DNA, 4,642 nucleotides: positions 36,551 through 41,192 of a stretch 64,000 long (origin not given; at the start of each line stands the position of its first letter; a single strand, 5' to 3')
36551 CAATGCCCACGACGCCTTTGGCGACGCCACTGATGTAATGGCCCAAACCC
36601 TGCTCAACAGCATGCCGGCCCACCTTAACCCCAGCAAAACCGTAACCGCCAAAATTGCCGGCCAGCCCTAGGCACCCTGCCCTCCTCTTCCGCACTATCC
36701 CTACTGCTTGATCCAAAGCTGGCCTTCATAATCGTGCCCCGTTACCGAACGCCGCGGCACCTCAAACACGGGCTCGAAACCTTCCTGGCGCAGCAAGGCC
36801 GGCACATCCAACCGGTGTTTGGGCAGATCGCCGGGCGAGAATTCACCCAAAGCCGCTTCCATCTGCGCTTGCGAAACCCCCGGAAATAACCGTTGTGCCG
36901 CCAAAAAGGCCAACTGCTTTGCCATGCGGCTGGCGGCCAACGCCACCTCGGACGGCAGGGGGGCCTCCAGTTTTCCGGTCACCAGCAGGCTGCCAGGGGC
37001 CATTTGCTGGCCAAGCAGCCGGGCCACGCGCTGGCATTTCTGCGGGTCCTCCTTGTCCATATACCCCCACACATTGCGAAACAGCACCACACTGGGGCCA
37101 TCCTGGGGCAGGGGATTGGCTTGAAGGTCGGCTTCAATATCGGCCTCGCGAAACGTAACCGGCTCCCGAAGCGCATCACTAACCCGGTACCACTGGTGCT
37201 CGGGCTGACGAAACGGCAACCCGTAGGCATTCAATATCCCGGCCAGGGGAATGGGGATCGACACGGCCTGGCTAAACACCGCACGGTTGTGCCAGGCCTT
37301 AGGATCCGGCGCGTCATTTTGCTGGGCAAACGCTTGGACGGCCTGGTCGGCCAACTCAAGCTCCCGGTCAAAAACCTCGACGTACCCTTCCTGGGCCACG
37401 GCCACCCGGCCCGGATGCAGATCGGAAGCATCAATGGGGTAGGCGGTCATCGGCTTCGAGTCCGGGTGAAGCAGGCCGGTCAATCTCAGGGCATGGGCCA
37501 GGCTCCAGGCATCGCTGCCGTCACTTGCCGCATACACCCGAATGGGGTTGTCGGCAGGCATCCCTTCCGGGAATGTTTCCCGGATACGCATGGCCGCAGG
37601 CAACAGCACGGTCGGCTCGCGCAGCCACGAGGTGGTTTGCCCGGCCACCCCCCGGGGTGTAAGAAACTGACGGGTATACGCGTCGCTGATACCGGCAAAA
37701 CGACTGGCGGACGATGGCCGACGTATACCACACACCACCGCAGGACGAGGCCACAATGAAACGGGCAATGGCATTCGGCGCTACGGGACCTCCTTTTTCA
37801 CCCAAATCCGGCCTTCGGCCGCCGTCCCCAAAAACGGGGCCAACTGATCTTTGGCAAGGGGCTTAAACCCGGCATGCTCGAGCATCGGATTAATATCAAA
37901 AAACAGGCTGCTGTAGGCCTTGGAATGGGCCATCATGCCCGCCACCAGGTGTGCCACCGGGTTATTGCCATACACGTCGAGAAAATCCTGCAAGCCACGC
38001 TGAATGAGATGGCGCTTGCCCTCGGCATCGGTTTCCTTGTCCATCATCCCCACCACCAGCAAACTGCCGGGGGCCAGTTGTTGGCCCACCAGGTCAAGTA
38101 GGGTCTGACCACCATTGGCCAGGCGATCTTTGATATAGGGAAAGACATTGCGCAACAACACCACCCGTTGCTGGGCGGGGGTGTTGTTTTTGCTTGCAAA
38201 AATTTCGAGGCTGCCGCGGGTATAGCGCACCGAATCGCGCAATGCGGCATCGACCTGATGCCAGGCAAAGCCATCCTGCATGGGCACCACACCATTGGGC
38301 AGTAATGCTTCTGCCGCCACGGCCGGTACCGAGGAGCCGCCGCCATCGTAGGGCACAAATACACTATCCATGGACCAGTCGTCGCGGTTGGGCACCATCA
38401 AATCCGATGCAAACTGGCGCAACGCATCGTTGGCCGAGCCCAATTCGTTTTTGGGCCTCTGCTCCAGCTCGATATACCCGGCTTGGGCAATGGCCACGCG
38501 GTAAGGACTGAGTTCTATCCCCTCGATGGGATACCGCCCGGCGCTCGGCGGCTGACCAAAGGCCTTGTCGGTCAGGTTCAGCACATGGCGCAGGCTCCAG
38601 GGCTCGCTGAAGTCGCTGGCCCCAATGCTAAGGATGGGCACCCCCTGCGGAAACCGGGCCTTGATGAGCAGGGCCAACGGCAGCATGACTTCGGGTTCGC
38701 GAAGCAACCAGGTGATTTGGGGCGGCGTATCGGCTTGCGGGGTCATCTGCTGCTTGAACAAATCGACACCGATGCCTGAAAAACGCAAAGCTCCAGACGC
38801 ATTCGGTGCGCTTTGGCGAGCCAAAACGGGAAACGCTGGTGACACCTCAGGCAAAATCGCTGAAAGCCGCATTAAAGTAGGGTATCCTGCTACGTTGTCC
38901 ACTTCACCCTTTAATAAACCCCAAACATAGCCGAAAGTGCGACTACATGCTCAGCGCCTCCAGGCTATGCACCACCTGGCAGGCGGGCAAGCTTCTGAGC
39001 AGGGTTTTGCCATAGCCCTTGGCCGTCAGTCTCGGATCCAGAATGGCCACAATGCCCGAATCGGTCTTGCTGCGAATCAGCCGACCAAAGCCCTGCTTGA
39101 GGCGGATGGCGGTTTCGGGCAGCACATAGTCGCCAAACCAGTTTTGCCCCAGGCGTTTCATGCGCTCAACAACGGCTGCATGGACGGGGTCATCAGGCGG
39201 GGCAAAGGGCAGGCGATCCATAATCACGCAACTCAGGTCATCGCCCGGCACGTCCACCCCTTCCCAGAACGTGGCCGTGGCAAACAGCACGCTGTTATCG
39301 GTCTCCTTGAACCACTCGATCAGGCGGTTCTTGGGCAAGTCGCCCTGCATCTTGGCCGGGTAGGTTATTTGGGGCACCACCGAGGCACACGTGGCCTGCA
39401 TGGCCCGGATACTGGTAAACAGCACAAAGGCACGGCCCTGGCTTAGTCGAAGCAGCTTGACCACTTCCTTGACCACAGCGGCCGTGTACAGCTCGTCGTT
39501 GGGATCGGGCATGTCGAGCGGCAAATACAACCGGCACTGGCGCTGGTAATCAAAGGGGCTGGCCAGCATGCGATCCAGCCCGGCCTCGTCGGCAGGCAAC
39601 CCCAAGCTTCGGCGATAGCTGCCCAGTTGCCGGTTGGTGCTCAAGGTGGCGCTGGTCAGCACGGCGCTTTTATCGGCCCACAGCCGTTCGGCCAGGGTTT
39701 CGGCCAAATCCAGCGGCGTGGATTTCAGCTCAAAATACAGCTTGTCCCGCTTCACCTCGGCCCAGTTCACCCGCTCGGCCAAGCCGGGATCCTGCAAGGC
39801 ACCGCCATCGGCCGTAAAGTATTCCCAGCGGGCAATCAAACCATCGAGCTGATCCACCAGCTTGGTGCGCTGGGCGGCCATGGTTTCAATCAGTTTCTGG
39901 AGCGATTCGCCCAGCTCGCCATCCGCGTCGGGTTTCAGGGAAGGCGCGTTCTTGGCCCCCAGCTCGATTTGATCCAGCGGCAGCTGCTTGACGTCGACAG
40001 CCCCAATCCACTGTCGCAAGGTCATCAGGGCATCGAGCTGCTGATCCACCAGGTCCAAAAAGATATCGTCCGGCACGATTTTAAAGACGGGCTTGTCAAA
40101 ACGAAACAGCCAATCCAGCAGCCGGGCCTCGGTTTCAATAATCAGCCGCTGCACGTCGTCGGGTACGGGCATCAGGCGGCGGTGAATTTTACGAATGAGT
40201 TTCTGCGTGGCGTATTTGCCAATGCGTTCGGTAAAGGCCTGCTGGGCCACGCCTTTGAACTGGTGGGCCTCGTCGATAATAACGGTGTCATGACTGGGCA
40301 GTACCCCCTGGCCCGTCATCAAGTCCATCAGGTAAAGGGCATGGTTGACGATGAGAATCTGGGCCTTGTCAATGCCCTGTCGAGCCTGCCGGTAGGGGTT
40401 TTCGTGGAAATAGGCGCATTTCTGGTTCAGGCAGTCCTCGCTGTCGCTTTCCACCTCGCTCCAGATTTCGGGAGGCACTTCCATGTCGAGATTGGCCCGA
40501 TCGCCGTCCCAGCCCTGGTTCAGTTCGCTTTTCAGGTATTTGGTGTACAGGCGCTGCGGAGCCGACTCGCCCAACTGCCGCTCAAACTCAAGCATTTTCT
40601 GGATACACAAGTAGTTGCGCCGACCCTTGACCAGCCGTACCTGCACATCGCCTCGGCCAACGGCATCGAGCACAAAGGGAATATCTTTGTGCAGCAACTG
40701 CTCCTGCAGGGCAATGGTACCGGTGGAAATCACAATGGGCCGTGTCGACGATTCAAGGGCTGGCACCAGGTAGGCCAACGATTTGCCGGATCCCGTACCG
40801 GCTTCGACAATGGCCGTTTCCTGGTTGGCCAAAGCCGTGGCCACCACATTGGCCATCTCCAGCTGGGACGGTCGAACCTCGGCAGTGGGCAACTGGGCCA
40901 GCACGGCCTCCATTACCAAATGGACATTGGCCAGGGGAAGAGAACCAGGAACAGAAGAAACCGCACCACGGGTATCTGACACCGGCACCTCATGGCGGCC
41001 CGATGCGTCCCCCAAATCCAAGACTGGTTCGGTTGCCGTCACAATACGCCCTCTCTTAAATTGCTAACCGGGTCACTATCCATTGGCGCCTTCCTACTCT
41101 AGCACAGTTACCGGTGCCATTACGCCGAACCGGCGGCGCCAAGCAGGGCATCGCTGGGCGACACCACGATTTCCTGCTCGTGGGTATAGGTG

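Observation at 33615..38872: Cluster of three divergent CheR-like methyltransferases with a shared leader and no chemotaxis context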

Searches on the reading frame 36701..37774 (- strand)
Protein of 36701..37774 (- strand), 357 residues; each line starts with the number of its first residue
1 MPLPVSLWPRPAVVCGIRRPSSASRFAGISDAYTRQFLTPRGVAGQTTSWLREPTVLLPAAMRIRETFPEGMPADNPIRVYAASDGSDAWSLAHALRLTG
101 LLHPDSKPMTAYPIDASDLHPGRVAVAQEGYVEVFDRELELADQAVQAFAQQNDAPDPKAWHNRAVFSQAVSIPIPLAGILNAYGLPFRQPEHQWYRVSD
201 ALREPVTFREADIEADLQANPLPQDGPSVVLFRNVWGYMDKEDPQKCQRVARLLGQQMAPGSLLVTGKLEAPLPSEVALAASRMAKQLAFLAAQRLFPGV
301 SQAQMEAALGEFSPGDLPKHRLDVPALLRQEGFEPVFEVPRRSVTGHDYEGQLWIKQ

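Call 3: search_protein_families(library=pfam, proteins=[window:36701-37774:-], max_evalue=1)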
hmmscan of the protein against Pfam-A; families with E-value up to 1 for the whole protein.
window:36701-37774:- (357 aa): 1 family
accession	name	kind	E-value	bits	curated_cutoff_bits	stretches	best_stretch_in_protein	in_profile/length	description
PF01739.24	CheR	-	6.1e-09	36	27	2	188-271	102-178/195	CheR methyltransferase, SAM binding domain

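Call 4: search_protein_families(library=ncbifam, proteins=[window:36701-37774:-], max_evalue=1)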
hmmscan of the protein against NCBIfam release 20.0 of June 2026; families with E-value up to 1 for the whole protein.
window:36701-37774:- (357 aa): 1 family
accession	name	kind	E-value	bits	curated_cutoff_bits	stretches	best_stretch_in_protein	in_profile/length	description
NF010547.0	PRK13938.1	equivalog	0.15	11.7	320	1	55-142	25-110/196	D-sedoheptulose 7-phosphate isomerase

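Call 12: find_homologous_proteins(query=window:36701-37774:-)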
Query window:36701-37774:- (357 aa): 1 proteins with E <= 0.001 among 8000 candidates.
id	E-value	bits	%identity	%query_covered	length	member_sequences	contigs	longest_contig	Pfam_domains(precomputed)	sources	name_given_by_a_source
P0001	4.9e-236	800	99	100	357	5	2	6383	PF01739.25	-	-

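Call 26: find_related_loci(query=window:36704-37774:-, collection=genome_contigs, flank=3000)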
Query window:36704-37774:- (357 aa) in genome_contigs; peptide patterns used: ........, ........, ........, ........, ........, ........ (x = any residue, [..] = any of these).
85 stretches matched a pattern, but none encodes a relative of the query by tblastn (E <= 1e-3).

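Call 98: find_encoding_contigs(protein=P0001, flank=3000, max_places=4)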
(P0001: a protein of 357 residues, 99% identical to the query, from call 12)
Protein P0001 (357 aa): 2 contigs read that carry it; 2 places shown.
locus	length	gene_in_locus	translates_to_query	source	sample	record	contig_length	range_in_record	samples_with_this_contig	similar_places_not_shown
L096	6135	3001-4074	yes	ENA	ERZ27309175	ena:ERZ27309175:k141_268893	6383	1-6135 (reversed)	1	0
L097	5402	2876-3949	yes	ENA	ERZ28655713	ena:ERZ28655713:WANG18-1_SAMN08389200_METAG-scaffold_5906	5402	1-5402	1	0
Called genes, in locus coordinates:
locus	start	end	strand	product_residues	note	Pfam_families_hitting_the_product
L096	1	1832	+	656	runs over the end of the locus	PF00270:DEAD (weak), PF13307:Helicase_C_2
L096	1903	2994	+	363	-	-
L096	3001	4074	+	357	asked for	PF01739:CheR (faint)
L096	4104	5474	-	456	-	-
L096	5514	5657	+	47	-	-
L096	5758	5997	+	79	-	PF00830:Ribosomal_L28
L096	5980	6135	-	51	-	?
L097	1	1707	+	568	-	?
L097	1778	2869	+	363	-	-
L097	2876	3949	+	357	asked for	PF01739:CheR (faint)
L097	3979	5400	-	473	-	?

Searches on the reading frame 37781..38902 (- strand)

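Call 3: search_protein_families(library=pfam, proteins=[window:37781-38902:-], max_evalue=1)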
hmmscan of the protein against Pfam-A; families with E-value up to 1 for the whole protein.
window:37781-38902:- (373 aa): 1 family
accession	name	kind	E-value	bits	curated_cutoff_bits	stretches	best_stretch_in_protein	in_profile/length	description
PF01739.24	CheR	-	0.0014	18.6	27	1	215-289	110-178/195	CheR methyltransferase, SAM binding domain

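Call 4: search_protein_families(library=ncbifam, proteins=[window:37781-38902:-], max_evalue=1)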
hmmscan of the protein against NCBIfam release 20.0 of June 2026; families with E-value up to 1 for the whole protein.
window:37781-38902:- (373 aa): 0 families

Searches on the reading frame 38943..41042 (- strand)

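Call 104: search_protein_families(library=pfam, proteins=[window:38943-41042:-], max_evalue=0.001)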
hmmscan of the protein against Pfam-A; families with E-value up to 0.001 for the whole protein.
window:38943-41042:- (699 aa): 2 families
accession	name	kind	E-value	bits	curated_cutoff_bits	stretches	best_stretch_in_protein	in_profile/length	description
PF13307.12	Helicase_C_2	-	7.7e-40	137.1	25.3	1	528-686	2-168/170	Helicase C-terminal domain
PF00270.35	DEAD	-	2.5e-11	44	26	1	67-117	8-62/167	DEAD/DEAH box helicase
